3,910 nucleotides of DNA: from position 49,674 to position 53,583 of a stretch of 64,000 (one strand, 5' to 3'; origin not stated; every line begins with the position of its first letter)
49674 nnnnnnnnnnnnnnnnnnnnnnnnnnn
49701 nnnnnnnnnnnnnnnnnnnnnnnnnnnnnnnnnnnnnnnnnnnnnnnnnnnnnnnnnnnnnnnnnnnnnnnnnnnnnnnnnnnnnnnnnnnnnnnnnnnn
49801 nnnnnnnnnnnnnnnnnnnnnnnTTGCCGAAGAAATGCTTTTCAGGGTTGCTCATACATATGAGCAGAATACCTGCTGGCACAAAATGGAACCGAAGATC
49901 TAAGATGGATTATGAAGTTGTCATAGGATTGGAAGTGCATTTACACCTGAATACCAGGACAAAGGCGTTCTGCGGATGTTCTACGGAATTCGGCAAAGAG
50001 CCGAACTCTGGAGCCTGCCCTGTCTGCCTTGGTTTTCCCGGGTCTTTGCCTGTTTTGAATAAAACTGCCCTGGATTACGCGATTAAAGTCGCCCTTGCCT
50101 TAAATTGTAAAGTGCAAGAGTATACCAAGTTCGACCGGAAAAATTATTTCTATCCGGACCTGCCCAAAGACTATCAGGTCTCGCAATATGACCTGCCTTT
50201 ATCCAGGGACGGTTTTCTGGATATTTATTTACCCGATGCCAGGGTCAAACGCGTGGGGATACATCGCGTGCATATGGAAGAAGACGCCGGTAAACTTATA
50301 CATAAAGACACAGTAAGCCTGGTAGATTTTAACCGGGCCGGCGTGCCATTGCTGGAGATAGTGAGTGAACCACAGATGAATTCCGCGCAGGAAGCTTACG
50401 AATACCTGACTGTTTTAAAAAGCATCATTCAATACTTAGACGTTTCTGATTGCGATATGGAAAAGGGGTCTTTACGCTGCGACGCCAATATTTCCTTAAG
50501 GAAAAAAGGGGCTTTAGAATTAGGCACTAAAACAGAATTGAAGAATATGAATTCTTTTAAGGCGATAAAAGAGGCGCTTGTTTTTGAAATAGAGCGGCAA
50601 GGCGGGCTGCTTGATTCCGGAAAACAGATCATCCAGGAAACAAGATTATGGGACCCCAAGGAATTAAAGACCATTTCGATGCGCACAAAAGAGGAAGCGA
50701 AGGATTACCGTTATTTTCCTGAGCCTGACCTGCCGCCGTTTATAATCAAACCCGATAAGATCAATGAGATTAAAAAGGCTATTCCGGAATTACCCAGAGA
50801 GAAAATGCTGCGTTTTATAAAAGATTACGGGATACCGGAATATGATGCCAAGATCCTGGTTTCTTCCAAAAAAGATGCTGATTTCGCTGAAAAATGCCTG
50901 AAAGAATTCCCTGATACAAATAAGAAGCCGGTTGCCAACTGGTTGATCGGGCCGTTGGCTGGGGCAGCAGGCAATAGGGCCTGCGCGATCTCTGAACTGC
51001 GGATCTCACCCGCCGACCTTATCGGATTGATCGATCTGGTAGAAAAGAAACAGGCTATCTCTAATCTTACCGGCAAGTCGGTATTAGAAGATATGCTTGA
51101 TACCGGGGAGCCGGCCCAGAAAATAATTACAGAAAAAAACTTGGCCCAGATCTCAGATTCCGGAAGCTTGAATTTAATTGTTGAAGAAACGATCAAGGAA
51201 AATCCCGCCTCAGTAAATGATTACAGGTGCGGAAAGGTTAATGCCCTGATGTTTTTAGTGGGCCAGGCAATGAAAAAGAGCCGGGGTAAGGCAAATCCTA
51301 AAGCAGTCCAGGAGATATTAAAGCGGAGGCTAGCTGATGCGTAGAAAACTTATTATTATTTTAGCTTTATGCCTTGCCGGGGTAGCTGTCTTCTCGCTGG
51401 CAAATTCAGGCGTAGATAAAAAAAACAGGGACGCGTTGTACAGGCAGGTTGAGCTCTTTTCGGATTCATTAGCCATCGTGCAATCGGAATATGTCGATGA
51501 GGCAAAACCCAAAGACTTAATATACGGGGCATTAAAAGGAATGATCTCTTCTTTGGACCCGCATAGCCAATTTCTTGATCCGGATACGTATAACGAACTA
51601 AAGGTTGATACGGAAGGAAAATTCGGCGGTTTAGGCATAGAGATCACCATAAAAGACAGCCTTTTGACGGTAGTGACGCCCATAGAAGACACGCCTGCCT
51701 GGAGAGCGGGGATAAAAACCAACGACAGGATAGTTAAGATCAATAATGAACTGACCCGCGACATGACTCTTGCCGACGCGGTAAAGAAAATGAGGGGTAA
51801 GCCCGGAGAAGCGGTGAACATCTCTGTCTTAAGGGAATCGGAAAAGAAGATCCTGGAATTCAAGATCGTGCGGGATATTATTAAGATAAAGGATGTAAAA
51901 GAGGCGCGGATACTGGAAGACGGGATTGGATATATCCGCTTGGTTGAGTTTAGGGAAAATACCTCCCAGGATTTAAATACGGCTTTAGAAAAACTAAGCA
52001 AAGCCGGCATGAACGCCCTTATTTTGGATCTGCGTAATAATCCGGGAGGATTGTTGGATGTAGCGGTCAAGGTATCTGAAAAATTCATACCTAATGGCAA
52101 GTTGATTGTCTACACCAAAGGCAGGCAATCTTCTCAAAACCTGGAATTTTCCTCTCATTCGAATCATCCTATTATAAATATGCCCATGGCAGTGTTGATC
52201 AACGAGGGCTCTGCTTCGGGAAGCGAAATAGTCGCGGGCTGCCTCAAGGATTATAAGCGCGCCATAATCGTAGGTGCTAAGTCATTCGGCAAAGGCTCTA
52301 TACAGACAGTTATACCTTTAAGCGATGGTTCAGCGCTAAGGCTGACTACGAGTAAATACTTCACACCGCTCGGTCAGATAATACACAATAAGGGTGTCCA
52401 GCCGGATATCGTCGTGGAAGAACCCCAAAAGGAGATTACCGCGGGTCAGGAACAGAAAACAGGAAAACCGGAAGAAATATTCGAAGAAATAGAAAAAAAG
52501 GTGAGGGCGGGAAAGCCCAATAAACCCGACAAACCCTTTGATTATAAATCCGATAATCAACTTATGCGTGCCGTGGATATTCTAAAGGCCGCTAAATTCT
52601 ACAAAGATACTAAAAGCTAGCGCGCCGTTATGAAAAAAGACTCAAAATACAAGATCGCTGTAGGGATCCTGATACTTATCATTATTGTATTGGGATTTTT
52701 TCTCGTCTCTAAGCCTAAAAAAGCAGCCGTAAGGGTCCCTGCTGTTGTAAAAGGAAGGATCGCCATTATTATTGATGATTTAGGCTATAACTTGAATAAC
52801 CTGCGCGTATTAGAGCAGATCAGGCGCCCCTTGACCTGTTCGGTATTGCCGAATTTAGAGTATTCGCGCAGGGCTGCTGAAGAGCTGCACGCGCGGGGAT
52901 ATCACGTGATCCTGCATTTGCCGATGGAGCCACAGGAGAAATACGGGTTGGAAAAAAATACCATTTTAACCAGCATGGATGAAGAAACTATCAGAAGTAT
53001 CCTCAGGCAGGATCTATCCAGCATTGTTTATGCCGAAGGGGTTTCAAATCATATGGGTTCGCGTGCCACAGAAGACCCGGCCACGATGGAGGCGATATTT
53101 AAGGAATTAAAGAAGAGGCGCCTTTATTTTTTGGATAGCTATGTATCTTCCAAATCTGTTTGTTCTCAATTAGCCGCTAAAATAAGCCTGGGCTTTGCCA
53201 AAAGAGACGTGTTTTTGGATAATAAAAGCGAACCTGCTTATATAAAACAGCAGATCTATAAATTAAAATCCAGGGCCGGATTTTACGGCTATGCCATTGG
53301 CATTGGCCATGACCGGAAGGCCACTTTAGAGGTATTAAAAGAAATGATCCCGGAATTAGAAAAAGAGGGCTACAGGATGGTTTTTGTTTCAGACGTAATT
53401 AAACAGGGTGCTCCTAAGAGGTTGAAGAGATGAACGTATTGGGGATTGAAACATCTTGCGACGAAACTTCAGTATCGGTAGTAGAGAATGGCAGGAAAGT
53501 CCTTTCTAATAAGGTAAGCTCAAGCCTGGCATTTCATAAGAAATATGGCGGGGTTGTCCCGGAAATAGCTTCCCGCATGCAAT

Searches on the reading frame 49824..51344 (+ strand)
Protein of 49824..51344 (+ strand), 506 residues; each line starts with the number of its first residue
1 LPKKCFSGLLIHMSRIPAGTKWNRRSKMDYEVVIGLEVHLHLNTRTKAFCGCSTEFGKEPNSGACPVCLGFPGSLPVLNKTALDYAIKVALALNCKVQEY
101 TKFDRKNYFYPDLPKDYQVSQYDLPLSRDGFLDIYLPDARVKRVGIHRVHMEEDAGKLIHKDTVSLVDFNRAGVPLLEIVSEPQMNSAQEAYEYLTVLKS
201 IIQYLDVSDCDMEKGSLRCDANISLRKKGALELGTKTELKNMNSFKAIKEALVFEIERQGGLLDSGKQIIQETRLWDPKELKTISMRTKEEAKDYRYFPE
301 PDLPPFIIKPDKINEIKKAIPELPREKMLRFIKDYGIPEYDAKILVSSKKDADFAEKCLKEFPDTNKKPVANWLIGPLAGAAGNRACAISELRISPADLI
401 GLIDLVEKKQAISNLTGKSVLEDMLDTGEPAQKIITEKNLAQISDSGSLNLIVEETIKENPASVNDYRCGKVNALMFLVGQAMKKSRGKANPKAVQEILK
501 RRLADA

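Call 9: search_protein_families(library=pfam, proteins=[window:49824-51344:+], max_evalue=0.0001)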
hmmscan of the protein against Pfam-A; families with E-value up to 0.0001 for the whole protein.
window:49824-51344:+ (506 aa): 2 families
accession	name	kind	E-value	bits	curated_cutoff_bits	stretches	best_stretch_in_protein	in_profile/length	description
PF02934.20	GatB_N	-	2.7e-119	397.9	23.4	1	32-313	1-276/277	GatB/GatE catalytic domain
PF02637.23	GatB_Yqey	-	8.3e-40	136.5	27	1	353-503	1-148/148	GatB domain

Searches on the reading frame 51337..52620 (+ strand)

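Call 9: search_protein_families(library=pfam, proteins=[window:51337-52620:+], max_evalue=0.0001)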
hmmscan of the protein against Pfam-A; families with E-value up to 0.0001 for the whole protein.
window:51337-52620:+ (427 aa): 5 families
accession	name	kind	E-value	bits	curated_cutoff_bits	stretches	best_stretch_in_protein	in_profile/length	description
PF03572.23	Peptidase_S41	-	4.8e-56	189.3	24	1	197-360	2-165/165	Peptidase family S41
PF17820.7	PDZ_6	-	1.3e-11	44.5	27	1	112-166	2-54/54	PDZ domain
PF13180.12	PDZ_2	-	8.6e-11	42.4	27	1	97-176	1-79/80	PDZ domain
PF00595.29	PDZ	-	4.3e-08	33.9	23.2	1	92-160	6-76/81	PDZ domain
PF22694.1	CtpB_N-like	-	2.4e-07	31.6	27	1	33-84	35-85/85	Activating protease CtpB N-terminal domain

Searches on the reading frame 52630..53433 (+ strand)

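Call 9: search_protein_families(library=pfam, proteins=[window:52630-53433:+], max_evalue=0.0001)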
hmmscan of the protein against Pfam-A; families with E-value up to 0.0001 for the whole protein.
window:52630-53433:+ (267 aa): 1 family
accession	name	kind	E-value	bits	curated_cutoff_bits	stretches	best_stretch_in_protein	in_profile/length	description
PF04748.18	Polysacc_deac_2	-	3.7e-71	239.1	27.5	1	46-256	1-211/212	Divergent polysaccharide deacetylase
